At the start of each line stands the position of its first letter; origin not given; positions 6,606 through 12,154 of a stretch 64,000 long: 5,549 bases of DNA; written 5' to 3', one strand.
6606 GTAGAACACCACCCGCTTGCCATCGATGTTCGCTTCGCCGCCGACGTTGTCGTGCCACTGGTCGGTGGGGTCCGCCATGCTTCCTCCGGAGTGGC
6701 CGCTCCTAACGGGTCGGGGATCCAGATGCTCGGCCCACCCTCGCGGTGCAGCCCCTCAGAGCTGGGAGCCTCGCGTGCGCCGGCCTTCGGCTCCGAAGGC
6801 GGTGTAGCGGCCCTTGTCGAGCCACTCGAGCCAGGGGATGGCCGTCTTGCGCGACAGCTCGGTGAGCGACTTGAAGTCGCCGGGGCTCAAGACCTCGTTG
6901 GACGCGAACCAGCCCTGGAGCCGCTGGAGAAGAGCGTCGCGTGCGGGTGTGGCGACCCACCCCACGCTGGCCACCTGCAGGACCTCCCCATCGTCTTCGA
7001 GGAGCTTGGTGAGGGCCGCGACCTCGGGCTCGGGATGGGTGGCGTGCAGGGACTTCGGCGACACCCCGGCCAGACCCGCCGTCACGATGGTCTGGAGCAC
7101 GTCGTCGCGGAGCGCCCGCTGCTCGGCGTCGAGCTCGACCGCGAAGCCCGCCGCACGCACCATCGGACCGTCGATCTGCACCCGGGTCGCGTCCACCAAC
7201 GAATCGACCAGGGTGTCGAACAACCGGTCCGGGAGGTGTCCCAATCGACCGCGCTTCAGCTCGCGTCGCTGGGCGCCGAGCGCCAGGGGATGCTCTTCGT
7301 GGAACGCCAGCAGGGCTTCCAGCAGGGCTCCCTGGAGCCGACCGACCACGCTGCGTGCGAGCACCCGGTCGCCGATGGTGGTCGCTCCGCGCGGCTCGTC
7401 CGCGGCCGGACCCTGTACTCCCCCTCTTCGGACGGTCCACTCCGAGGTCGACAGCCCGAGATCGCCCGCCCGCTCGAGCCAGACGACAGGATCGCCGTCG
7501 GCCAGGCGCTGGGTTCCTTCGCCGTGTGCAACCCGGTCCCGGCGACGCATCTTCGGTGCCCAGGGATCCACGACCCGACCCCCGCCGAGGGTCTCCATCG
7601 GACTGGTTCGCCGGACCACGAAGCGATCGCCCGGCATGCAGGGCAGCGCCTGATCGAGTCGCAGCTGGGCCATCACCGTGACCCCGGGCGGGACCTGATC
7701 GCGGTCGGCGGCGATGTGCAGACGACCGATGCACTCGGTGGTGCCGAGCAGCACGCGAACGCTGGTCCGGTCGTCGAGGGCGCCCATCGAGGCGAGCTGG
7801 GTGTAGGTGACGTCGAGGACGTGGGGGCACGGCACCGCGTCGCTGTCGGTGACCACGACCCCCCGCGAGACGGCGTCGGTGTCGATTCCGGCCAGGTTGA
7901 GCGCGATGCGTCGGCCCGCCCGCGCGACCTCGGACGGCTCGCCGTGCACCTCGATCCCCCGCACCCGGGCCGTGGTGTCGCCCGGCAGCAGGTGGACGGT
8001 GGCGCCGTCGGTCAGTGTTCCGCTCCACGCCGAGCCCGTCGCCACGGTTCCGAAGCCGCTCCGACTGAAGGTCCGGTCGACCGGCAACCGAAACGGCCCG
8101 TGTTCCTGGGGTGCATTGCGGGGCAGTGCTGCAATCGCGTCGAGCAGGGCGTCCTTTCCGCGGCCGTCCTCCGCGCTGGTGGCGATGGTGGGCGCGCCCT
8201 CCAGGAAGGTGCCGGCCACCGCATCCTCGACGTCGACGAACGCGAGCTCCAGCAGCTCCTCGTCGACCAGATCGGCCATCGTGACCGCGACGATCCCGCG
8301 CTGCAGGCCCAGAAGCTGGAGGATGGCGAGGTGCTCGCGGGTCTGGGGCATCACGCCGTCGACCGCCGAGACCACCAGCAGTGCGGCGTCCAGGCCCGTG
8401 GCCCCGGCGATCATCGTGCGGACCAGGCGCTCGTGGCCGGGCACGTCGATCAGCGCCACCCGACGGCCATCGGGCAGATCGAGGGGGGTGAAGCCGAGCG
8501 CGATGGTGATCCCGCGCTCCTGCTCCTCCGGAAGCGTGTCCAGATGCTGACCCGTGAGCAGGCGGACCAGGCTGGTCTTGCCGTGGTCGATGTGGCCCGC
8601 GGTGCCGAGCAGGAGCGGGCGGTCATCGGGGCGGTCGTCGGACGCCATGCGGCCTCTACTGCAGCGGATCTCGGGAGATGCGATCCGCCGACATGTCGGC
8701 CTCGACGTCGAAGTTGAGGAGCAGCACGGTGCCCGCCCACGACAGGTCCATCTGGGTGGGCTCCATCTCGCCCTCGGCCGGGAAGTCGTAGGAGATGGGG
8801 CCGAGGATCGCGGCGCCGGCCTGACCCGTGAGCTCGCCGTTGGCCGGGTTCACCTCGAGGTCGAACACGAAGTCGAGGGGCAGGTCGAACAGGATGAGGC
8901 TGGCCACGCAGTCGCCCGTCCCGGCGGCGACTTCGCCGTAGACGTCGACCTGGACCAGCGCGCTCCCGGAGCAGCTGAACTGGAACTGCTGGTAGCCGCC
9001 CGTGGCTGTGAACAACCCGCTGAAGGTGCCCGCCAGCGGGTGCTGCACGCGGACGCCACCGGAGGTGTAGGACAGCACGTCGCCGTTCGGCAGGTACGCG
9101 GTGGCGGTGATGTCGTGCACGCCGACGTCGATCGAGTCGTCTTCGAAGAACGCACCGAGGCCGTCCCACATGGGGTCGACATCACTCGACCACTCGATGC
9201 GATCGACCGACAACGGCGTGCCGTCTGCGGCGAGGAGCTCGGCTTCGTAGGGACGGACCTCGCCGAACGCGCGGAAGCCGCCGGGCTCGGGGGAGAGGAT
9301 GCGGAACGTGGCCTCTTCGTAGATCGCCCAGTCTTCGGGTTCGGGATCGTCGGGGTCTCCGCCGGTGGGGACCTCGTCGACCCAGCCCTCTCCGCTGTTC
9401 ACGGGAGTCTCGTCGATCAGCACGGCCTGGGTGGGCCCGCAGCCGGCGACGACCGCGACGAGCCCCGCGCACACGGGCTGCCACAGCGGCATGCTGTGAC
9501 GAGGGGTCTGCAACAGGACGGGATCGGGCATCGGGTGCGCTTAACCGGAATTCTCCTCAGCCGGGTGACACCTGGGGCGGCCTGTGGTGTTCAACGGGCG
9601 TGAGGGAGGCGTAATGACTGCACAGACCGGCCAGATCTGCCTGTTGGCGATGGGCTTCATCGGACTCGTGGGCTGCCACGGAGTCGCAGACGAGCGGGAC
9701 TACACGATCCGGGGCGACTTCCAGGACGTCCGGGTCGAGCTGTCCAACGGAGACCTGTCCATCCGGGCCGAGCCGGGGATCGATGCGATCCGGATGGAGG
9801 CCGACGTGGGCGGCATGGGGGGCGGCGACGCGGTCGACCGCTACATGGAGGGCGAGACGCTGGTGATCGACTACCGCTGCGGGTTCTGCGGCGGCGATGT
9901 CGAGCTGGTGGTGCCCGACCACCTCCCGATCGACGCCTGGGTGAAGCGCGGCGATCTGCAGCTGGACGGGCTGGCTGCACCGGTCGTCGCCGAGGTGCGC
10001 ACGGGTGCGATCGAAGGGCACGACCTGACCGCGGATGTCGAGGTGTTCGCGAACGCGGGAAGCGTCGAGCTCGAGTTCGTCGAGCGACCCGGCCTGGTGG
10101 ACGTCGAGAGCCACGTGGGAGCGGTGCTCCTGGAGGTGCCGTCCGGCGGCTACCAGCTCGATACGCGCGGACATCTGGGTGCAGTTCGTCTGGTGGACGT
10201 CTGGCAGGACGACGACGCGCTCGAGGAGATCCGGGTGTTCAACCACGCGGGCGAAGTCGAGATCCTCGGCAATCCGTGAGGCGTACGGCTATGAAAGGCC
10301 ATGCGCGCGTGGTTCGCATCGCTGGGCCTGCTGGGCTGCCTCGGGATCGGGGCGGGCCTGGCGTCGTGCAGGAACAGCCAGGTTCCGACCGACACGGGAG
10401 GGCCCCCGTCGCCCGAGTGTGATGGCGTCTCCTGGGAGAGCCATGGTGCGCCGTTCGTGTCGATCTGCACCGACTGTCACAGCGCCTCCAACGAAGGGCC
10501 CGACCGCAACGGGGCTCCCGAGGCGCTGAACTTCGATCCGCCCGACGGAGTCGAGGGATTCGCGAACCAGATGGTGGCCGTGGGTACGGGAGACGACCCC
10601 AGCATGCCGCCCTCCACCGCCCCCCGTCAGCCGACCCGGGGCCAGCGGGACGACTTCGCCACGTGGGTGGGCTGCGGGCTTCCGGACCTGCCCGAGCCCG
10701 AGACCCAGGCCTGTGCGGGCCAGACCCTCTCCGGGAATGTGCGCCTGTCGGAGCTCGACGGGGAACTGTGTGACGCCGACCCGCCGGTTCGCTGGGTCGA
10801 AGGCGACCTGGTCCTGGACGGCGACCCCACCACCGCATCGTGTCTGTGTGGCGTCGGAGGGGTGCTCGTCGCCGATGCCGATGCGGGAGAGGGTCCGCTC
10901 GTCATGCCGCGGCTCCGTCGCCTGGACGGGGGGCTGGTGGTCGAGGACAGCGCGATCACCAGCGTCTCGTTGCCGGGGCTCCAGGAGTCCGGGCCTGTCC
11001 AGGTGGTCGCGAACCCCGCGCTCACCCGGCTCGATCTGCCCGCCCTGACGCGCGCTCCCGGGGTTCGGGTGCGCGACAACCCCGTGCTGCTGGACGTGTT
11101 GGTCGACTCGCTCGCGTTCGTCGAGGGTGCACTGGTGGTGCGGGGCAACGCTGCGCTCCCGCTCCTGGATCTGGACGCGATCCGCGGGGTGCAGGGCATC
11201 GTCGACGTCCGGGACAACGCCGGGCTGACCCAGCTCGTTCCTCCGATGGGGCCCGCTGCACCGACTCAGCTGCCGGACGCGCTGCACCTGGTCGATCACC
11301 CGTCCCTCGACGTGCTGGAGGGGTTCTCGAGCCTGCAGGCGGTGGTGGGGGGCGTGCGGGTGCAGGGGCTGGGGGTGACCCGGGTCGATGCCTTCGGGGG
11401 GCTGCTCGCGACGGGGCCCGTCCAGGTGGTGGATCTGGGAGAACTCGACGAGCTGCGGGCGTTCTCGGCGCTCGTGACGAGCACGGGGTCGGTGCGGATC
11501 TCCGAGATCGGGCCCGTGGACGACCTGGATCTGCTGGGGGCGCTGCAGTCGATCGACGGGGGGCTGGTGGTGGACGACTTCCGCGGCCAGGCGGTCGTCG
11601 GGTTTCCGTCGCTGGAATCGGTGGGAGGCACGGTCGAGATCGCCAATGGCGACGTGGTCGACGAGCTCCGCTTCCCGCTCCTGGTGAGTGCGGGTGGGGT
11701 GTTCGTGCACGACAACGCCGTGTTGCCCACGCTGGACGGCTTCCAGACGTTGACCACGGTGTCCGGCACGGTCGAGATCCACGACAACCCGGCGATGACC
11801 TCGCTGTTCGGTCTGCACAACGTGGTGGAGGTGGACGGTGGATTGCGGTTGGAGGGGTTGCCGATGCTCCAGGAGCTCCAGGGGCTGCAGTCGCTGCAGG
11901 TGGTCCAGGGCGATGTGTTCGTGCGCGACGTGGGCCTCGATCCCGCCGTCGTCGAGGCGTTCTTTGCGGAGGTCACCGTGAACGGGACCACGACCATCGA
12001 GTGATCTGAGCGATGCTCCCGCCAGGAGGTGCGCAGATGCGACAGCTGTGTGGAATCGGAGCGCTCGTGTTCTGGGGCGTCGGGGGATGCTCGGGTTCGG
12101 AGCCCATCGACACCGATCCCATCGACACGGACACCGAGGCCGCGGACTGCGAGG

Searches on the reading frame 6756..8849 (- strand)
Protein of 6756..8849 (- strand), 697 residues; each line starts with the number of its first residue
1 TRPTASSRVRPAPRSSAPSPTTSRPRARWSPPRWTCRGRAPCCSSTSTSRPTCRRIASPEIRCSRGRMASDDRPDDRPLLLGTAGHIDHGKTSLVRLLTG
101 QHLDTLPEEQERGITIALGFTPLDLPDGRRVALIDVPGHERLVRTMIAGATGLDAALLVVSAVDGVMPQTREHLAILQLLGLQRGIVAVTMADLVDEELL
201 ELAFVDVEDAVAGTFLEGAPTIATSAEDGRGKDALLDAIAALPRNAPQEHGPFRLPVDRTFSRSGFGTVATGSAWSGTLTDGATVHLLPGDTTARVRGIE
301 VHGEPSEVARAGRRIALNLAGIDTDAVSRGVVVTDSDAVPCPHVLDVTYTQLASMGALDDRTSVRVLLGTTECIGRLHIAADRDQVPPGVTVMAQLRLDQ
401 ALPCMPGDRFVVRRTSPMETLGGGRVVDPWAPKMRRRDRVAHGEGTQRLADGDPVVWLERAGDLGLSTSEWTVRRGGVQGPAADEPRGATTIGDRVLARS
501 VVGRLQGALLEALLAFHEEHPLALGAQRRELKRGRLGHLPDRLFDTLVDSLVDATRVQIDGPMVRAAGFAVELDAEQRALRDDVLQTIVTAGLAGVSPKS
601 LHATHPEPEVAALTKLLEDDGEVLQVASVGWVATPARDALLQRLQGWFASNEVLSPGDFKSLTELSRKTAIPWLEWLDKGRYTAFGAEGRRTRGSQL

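Call 67: search_protein_families(library=pfam, proteins=[window:6756-8849:-], max_evalue=0.001)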
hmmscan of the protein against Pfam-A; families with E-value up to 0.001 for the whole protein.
window:6756-8849:- (697 aa): 7 families
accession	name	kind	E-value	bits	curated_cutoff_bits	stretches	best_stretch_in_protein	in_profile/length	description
PF00009.33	GTP_EFTU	-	4.4e-31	108.4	26.5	1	81-241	6-184/188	Elongation factor Tu GTP binding domain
PF25461.1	Beta-barrel_SelB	-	5.3e-13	49.5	27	1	350-433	6-80/80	Selenocysteine-specific elongation factor, beta-barrel domain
PF09106.17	SelB-wing_2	-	2.6e-11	43.9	22.3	1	510-565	1-56/57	Elongation factor SelB, winged helix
PF03144.31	GTP_EFTU_D2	-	9e-11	42.5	30.3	1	267-334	1-73/73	Elongation factor Tu domain 2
PF09107.17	SelB-wing_3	-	2.5e-09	37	23.2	1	647-690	2-45/47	Elongation factor SelB, winged helix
PF01926.29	MMR_HSR1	-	7.1e-05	23.3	21.9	1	84-177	5-100/113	50S ribosome-binding GTPase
PF09439.16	SRPRB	-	0.00013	21.8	25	1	84-164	9-81/178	Signal recognition particle receptor beta subunit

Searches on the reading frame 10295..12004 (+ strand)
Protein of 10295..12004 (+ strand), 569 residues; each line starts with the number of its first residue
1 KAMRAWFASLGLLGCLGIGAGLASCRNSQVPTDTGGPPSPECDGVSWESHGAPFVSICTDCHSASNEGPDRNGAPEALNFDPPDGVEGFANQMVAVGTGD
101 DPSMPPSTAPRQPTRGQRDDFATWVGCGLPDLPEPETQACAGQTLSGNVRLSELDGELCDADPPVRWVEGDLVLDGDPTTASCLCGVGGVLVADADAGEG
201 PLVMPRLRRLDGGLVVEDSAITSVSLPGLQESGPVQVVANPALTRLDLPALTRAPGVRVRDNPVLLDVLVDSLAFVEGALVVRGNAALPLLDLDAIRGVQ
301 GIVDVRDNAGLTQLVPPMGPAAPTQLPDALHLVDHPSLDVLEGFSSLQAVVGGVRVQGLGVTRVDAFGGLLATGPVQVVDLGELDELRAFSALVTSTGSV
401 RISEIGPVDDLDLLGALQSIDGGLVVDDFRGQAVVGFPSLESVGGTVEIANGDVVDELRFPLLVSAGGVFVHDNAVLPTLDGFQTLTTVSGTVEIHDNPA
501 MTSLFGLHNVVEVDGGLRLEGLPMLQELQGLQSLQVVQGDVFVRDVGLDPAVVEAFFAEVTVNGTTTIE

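Call 67: search_protein_families(library=pfam, proteins=[window:10295-12004:+], max_evalue=0.001)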
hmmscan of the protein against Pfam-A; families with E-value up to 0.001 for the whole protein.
window:10295-12004:+ (569 aa): 1 family
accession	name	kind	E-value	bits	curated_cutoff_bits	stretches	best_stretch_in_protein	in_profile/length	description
PF01030.30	Recep_L_domain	-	1.5e-07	31.9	21.8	0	487-543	3-61/112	Receptor L domain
